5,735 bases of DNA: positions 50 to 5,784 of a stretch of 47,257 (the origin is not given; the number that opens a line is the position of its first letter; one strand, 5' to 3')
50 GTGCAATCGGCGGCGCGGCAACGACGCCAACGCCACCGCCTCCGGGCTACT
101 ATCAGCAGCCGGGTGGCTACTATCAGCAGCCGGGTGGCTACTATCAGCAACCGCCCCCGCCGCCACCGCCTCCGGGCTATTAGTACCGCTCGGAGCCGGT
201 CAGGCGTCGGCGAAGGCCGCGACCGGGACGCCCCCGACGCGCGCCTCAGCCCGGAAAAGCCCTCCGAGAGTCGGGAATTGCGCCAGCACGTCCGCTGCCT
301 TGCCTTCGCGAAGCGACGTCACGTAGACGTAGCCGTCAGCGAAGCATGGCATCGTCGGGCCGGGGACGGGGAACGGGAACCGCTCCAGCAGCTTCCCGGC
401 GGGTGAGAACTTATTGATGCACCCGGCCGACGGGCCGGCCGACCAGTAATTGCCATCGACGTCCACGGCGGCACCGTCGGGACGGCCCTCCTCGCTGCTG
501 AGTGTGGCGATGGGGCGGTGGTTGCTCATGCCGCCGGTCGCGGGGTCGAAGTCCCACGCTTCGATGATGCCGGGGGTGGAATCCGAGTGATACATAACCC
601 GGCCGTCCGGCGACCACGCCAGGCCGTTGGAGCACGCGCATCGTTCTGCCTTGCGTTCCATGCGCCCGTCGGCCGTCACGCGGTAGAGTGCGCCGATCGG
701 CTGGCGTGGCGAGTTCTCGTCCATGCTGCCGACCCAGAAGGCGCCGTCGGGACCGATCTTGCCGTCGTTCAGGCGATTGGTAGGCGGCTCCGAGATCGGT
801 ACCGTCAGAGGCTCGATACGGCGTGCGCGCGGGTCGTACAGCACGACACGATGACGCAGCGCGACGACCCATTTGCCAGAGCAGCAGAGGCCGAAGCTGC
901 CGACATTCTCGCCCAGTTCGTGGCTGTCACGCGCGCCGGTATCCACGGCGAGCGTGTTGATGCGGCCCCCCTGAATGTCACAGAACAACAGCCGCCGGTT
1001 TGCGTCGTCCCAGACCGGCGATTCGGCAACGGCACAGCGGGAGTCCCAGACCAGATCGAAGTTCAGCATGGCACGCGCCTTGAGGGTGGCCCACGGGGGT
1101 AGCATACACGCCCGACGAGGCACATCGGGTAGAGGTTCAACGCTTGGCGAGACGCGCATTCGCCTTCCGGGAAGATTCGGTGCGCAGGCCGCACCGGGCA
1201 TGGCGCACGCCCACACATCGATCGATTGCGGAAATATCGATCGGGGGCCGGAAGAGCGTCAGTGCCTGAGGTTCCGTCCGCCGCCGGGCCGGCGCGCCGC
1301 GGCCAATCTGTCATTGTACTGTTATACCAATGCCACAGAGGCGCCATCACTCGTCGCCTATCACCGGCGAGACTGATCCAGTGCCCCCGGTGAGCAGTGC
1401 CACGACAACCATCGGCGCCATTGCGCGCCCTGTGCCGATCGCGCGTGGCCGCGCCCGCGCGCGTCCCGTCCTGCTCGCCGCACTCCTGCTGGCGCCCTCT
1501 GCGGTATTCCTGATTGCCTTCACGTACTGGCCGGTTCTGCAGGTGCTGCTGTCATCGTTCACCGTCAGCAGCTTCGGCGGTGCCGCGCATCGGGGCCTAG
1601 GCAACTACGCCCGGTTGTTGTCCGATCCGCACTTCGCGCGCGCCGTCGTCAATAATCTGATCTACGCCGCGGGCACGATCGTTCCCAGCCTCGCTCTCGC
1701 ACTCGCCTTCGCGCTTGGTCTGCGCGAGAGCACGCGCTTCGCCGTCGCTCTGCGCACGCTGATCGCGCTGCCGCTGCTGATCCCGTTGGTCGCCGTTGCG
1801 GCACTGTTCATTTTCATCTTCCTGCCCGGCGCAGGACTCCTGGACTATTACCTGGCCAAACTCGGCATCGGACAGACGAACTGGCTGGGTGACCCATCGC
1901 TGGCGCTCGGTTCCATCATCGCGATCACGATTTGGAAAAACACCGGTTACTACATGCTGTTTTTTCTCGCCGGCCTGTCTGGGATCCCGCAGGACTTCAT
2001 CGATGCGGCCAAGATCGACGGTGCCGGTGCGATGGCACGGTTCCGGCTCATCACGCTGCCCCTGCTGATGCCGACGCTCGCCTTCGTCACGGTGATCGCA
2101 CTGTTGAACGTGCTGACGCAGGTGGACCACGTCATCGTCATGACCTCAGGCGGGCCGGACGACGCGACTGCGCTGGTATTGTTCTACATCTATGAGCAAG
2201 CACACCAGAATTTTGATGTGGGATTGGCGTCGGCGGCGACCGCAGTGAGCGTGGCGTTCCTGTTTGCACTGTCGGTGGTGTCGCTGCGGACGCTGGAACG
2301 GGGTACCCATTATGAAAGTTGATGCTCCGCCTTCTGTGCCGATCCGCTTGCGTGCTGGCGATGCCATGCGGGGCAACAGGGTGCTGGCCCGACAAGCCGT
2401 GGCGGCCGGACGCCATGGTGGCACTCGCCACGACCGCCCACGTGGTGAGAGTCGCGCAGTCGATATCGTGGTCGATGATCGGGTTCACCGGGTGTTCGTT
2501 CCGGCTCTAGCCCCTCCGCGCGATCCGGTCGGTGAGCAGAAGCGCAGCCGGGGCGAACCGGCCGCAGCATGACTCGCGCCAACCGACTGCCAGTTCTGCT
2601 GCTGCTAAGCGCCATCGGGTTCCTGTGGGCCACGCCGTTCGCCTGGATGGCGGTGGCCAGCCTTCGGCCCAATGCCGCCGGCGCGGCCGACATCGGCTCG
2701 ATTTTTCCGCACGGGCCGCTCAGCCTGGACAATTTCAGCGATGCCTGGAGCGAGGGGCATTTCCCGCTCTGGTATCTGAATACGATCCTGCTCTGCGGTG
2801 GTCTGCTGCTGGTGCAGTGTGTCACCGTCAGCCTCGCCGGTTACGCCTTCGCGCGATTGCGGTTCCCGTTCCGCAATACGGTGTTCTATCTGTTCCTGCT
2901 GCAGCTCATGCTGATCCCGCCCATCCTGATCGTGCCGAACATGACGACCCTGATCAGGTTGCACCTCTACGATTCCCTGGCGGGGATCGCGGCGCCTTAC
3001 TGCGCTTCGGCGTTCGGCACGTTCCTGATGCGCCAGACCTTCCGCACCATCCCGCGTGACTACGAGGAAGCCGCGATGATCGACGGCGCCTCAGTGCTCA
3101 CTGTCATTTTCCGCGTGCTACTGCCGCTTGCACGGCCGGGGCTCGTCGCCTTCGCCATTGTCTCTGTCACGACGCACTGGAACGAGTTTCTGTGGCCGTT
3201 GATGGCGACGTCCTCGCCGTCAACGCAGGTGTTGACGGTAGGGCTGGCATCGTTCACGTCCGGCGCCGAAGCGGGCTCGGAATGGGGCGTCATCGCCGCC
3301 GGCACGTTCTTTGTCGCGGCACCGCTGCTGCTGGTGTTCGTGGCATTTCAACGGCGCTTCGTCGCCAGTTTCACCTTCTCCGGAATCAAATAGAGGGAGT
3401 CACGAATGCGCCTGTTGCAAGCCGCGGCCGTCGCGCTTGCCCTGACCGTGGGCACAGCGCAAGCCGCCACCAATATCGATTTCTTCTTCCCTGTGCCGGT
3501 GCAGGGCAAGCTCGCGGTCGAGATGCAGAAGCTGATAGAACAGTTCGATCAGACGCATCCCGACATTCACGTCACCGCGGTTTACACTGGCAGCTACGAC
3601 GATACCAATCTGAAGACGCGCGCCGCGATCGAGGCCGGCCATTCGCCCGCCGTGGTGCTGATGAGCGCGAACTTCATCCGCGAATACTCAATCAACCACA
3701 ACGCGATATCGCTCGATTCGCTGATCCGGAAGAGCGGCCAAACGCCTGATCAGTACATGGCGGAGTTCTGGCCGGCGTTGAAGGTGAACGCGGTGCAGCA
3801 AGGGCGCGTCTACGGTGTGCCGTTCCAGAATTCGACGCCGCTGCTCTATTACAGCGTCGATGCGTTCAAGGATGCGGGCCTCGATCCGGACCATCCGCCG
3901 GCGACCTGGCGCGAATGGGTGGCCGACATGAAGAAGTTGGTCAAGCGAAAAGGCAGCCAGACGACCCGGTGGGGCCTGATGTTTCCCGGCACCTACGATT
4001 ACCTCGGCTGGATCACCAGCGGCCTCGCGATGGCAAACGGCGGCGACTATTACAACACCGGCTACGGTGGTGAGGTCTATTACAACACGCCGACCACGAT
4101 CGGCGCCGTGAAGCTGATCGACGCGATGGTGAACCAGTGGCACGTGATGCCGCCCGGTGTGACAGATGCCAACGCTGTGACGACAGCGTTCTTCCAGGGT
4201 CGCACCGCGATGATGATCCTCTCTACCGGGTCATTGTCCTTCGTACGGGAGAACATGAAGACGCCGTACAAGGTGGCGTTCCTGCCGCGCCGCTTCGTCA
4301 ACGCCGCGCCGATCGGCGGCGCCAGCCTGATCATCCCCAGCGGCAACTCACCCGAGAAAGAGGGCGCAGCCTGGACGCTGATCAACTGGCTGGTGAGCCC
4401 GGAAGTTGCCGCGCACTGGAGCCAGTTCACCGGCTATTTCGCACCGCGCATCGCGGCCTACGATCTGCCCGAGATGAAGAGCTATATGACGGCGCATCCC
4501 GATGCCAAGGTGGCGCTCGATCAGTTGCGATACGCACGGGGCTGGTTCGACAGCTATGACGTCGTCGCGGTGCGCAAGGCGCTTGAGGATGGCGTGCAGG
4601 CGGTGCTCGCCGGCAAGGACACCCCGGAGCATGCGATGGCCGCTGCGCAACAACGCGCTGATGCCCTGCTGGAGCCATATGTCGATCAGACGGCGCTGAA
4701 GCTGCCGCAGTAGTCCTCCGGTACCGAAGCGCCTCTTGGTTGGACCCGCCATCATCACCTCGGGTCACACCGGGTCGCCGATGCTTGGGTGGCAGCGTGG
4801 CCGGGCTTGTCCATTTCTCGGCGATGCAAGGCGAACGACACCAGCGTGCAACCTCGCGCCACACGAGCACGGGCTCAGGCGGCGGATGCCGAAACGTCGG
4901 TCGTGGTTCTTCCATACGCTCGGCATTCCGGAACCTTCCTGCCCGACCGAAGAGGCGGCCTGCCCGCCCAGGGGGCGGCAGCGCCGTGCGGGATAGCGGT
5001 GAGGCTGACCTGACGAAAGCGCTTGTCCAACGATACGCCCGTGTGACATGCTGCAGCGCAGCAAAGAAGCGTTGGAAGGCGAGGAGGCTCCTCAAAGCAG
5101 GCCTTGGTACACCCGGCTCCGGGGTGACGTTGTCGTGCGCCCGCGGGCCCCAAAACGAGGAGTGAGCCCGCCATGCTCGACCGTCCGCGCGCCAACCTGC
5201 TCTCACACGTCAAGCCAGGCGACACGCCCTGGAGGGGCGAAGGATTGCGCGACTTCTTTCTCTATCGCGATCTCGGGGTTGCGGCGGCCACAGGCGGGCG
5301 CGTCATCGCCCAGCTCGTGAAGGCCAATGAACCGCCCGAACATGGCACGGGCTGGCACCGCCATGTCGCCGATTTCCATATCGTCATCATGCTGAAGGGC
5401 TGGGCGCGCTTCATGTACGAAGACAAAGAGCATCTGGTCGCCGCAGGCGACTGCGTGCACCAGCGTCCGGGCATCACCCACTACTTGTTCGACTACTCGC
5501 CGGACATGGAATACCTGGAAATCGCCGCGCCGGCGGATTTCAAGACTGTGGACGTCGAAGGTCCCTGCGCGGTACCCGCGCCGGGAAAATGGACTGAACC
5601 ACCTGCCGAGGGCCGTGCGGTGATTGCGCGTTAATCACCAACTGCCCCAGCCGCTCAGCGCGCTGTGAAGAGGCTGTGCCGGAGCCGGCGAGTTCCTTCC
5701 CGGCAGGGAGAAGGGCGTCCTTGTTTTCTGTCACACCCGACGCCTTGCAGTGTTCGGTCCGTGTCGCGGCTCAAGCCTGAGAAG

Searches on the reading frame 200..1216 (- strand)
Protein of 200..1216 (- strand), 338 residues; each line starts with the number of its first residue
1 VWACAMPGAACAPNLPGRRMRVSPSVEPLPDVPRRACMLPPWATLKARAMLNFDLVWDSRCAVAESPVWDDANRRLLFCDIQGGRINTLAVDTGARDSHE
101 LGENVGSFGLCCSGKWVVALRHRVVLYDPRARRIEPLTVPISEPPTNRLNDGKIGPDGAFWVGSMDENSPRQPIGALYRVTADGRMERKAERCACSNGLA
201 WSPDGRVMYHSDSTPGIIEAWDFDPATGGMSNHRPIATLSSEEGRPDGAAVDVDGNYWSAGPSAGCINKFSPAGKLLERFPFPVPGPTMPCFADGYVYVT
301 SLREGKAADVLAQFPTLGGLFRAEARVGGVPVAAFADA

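Call 78: search_protein_families(library=pfam, proteins=[window:200-1216:-], max_evalue=0.0001)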
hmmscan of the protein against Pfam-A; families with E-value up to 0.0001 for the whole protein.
window:200-1216:- (338 aa): 1 family
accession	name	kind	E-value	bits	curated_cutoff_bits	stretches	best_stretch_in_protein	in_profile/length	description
PF08450.18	SGL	-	5.8e-71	239.4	26.3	1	64-302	2-245/246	SMP-30/Gluconolactonase/LRE-like region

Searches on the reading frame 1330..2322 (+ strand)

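Call 78: search_protein_families(library=pfam, proteins=[window:1330-2322:+], max_evalue=0.0001)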
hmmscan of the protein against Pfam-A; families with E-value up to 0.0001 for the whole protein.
window:1330-2322:+ (330 aa): 1 family
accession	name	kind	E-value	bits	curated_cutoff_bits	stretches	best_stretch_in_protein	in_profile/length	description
PF00528.27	BPD_transp_1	-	2.5e-17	63.7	26.4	1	123-319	2-175/184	Binding-protein-dependent transport system inner membrane component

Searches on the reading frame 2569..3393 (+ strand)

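Call 78: search_protein_families(library=pfam, proteins=[window:2569-3393:+], max_evalue=0.0001)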
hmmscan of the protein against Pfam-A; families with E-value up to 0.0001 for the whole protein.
window:2569-3393:+ (274 aa): 1 family
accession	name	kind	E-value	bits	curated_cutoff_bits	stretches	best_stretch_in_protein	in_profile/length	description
PF00528.27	BPD_transp_1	-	2.4e-17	63.7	26.4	1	89-264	3-178/184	Binding-protein-dependent transport system inner membrane component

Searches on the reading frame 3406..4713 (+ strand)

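Call 78: search_protein_families(library=pfam, proteins=[window:3406-4713:+], max_evalue=0.0001)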
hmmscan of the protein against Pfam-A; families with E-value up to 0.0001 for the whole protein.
window:3406-4713:+ (435 aa): 2 families
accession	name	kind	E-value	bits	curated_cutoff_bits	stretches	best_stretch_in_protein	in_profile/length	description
PF13416.11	SBP_bac_8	-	6.7e-36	124.9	27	1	42-360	1-274/279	Bacterial extracellular solute-binding protein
PF01547.30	SBP_bac_1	-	1.7e-32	114.1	26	1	39-335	9-306/307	Bacterial extracellular solute-binding protein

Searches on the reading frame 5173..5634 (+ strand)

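Call 78: search_protein_families(library=pfam, proteins=[window:5173-5634:+], max_evalue=0.0001)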
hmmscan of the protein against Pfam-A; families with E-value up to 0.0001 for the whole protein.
window:5173-5634:+ (153 aa): 2 families
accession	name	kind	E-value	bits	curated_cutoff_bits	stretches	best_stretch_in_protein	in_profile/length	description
PF02311.25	AraC_binding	-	2.8e-07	30.8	21.1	1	49-104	6-60/135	AraC-like ligand binding domain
PF07883.17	Cupin_2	-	2.8e-07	30.6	27.2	1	54-105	6-56/70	Cupin domain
